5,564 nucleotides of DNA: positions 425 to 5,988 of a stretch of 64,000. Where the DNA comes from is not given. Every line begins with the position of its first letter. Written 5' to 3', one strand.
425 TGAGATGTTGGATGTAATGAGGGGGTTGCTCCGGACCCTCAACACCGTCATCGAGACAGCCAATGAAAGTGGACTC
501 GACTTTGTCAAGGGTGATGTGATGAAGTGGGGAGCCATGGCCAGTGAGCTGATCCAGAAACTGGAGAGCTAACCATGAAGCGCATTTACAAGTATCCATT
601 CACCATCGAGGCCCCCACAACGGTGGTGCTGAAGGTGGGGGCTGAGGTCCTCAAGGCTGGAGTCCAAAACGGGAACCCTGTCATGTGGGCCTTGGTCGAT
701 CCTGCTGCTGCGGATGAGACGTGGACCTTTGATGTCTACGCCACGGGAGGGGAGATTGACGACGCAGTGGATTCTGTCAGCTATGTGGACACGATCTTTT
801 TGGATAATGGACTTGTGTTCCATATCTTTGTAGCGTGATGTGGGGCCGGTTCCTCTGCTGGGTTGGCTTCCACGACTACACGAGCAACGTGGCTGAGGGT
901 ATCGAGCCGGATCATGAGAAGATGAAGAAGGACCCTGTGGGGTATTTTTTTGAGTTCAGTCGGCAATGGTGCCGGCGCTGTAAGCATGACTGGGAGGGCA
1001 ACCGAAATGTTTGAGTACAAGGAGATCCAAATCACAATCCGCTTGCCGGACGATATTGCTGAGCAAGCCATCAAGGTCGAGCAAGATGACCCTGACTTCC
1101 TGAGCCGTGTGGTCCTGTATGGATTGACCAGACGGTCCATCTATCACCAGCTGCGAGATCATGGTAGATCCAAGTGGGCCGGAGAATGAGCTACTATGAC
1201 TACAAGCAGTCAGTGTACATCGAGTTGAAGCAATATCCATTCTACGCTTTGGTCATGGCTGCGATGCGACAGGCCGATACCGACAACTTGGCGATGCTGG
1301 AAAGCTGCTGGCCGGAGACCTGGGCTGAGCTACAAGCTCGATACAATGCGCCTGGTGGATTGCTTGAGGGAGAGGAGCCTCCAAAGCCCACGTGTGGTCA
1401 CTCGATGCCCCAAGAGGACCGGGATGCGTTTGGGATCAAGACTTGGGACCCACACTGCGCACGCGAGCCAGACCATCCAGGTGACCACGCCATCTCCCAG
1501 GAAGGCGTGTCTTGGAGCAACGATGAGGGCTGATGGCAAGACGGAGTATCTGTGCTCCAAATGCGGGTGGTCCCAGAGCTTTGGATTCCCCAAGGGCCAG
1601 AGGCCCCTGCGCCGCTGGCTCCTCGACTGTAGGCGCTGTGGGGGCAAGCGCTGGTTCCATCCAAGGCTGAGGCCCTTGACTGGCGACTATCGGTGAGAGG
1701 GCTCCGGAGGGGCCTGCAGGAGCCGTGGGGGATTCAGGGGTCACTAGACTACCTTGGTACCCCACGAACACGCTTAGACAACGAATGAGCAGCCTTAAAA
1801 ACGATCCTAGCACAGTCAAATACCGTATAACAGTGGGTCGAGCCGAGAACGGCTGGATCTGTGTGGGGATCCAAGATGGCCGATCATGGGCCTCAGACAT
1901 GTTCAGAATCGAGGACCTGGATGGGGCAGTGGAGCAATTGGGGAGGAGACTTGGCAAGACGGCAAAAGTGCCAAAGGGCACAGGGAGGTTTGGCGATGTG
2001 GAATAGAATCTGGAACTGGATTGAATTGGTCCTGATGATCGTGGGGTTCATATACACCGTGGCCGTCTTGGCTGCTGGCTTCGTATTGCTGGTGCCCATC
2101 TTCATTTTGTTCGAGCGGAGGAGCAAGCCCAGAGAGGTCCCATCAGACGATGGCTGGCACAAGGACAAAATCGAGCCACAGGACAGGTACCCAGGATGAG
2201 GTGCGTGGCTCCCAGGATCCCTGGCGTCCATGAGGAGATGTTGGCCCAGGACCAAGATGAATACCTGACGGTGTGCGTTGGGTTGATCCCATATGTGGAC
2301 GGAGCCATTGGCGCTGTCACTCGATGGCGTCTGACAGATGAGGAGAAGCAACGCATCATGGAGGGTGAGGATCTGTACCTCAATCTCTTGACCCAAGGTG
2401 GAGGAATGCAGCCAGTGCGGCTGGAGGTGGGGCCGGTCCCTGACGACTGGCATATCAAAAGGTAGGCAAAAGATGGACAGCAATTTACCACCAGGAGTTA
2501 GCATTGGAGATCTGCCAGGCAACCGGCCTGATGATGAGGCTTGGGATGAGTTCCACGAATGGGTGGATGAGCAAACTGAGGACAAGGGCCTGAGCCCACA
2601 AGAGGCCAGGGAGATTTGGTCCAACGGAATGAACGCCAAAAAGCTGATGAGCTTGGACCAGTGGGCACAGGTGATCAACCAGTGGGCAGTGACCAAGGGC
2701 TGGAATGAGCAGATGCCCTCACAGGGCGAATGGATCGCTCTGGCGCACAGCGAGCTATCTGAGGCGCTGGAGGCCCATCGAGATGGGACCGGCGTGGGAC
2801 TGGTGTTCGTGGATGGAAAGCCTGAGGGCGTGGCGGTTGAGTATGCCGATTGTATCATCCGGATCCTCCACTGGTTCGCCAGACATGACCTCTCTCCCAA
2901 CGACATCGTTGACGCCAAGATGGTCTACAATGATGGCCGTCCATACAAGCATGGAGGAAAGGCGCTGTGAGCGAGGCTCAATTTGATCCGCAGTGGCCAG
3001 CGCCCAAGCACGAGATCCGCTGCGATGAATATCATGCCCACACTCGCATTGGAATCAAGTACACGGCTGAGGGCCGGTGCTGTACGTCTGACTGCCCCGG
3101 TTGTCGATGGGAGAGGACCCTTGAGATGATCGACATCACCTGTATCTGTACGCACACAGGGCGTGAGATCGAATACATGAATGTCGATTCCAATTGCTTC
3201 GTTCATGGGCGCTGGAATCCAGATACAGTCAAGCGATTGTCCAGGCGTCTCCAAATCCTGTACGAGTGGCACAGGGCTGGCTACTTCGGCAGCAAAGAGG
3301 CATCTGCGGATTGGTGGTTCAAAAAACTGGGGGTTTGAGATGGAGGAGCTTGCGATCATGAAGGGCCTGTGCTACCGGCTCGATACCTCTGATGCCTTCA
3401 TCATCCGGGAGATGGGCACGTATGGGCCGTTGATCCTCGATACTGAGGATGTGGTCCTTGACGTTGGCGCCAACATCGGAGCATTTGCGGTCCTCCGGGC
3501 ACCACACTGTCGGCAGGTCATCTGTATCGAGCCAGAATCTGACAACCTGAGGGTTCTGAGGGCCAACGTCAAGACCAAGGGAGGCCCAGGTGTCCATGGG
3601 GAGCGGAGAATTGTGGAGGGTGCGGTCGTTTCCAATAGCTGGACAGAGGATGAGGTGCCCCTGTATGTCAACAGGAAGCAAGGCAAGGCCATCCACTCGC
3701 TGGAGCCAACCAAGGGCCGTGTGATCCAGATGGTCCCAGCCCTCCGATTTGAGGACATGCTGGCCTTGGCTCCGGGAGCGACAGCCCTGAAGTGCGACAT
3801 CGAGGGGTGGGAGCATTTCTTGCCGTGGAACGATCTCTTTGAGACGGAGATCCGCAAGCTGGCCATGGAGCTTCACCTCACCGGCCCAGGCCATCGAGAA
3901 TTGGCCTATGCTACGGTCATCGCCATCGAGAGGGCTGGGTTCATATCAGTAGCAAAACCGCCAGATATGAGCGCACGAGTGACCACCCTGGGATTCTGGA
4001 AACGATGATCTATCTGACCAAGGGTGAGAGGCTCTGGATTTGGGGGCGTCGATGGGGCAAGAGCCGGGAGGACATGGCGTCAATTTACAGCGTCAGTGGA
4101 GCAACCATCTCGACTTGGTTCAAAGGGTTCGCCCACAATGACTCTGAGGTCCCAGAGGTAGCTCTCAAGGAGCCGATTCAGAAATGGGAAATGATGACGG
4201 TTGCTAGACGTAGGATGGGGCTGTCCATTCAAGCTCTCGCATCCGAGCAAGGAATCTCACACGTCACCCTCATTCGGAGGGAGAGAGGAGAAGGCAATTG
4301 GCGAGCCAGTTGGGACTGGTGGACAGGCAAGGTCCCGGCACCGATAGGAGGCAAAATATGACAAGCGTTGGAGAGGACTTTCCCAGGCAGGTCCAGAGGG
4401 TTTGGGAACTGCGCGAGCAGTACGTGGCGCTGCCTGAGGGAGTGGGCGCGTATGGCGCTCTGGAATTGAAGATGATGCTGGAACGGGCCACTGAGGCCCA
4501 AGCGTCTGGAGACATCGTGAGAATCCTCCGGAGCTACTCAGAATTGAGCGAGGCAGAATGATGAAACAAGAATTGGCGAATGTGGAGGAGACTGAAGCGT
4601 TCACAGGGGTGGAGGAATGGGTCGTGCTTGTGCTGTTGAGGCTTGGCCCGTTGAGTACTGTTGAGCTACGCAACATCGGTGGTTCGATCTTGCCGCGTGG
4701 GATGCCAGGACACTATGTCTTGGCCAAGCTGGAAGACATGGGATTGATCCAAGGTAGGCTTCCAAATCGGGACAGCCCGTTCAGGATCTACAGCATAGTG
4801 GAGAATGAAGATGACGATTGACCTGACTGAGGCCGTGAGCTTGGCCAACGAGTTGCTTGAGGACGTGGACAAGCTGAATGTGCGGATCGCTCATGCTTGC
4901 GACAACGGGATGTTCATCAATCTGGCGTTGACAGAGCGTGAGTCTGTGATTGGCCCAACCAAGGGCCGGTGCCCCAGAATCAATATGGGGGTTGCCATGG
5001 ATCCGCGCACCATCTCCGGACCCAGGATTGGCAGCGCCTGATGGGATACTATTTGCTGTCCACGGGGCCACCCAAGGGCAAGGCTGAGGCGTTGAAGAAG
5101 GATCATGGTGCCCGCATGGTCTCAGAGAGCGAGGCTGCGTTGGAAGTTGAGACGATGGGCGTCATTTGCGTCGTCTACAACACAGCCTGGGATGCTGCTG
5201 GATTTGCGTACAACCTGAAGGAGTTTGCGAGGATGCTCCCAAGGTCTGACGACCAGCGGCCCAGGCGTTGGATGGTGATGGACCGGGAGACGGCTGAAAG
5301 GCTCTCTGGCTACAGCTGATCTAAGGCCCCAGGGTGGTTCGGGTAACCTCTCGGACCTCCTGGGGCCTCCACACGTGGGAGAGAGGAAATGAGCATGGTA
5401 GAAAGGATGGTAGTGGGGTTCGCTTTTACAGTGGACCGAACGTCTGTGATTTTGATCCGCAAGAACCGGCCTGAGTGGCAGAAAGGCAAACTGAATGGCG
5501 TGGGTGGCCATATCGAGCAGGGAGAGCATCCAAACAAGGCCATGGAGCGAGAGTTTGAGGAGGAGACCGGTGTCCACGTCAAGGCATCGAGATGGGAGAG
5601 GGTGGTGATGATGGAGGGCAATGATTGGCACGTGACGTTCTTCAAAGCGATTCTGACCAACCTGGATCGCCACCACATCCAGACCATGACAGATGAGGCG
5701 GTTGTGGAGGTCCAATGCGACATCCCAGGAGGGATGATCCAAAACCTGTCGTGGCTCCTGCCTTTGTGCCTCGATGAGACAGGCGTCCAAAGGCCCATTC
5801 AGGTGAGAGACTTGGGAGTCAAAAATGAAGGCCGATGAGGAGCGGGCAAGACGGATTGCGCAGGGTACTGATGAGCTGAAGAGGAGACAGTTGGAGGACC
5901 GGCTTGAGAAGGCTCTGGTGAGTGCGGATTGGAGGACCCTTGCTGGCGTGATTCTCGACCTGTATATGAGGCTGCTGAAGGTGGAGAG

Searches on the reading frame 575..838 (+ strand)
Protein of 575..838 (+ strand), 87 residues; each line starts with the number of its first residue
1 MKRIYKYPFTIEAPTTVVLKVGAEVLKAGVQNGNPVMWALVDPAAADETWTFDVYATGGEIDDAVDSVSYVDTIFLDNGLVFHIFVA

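Call 98: search_protein_families(library=pfam, proteins=[window:575-838:+], max_evalue=0.01)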
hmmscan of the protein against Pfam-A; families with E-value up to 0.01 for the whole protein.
window:575-838:+ (87 aa): 1 family
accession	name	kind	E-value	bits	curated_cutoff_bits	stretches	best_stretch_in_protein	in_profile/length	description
PF24043.1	DUF7352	-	3.3e-20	72.6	27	1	1-86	1-88/97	Domain of unknown function (DUF7352)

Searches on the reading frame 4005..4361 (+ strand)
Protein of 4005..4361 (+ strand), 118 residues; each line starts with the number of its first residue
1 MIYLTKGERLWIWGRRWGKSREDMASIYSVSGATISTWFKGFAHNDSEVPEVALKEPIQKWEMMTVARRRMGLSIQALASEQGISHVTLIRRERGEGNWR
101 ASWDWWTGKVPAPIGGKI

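Call 98: search_protein_families(library=pfam, proteins=[window:4005-4361:+], max_evalue=0.01)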
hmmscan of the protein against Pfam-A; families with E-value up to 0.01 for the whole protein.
window:4005-4361:+ (118 aa): 2 families
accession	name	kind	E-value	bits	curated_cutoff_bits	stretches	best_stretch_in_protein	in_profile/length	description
PF01381.28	HTH_3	-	0.00014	22.3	23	0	67-97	4-34/55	Helix-turn-helix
PF13560.12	HTH_31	-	0.0003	21.5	27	0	67-106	9-47/64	Helix-turn-helix domain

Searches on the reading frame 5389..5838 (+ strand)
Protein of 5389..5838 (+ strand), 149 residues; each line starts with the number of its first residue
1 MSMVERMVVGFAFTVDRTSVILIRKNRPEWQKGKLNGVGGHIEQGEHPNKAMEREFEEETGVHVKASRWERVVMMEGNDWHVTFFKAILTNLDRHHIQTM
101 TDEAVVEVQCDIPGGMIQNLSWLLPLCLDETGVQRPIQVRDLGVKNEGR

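Call 11: search_protein_families(library=pfam, proteins=[window:5389-5838:+], max_evalue=0.01)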
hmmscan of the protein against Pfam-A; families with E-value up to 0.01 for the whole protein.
window:5389-5838:+ (149 aa): 1 family
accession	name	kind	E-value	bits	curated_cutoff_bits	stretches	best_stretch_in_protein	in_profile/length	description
PF00293.34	NUDIX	-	7.2e-10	39.4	21.1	1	8-71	5-81/134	NUDIX domain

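Call 12: search_protein_families(library=phrogs, proteins=[window:5389-5838:+], max_evalue=0.01)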
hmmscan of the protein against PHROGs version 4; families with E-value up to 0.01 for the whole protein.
window:5389-5838:+ (149 aa): 6 families
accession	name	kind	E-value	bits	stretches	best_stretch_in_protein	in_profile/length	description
phrog_1198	-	other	2.1e-10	41.7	1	2-88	33-124/253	MutT/NUDIX hydrolase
phrog_10313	-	other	4.8e-06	27.4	1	15-91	23-100/159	nudix hydrolase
phrog_15528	-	head and packaging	5e-06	26.2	1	8-73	524-583/794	portal protein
phrog_19657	-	other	0.00071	20.6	1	35-69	61-95/176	nudix hydrolase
phrog_1185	-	other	0.0023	18.4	1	39-67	185-213/301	nudix hydrolase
phrog_25541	-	unknown function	0.0031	18.1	1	24-71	83-138/210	-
